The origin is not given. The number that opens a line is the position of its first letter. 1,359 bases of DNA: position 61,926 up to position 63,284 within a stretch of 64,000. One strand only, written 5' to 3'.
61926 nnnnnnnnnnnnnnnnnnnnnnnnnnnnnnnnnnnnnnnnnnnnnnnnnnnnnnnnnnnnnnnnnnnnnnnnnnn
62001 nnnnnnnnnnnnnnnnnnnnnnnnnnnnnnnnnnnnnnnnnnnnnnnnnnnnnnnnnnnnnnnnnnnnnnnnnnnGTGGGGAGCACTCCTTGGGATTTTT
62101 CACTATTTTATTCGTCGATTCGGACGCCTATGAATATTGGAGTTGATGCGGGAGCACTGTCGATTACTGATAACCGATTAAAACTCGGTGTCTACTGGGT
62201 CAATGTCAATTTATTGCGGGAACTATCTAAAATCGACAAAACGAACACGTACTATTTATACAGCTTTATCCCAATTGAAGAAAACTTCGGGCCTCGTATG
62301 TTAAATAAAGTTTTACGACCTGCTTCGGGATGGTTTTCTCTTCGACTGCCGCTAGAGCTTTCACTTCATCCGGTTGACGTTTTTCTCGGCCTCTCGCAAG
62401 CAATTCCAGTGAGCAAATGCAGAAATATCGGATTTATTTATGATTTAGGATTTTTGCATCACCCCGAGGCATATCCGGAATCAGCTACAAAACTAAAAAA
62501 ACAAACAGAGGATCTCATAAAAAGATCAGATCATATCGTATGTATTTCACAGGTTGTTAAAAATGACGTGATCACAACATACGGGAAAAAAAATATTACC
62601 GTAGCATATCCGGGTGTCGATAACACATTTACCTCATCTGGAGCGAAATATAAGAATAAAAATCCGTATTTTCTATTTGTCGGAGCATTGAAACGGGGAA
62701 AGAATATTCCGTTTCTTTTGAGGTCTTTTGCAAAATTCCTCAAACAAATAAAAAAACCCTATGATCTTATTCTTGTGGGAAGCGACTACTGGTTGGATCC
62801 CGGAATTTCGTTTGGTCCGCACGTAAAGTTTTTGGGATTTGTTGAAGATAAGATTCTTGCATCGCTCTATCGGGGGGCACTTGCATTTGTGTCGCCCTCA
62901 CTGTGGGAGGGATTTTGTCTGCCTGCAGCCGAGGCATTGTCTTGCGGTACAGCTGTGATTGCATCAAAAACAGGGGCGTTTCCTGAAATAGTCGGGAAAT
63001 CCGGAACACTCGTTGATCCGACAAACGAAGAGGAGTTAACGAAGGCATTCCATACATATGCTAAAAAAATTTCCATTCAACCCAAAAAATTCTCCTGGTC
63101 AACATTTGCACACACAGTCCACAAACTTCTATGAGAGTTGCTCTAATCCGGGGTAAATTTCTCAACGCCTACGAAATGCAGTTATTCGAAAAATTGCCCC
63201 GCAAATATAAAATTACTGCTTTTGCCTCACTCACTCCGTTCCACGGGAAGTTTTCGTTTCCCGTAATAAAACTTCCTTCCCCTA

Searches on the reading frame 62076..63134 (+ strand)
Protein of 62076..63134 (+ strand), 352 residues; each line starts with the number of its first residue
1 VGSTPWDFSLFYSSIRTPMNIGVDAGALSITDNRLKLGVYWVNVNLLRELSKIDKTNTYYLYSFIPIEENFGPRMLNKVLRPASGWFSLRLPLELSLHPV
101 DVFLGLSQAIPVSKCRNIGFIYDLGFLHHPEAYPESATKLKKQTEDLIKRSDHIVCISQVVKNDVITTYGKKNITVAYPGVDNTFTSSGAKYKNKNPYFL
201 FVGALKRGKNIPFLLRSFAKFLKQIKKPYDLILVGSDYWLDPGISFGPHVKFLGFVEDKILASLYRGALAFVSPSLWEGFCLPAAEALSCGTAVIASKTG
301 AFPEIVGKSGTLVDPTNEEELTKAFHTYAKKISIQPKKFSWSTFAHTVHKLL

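Call 55: search_protein_families(library=pfam, proteins=[window:62076-63134:+], max_evalue=0.001)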
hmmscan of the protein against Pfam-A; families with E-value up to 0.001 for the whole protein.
window:62076-63134:+ (352 aa): 4 families
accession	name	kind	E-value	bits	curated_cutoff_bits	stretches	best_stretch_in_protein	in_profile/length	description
PF00534.26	Glycos_transf_1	-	6.4e-27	94.6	26.4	1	193-326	12-153/172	Glycosyl transferases group 1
PF13692.12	Glyco_trans_1_4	-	6.6e-26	91.7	27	1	197-326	2-137/142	Glycosyl transferases group 1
PF13439.12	Glyco_transf_4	-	5.1e-07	30.3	28.5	1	129-182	111-167/170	Glycosyltransferase Family 4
PF20706.3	GT4-conflict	-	5.8e-06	26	26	1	133-299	129-313/385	Family 4 Glycosyltransferase in conflict systems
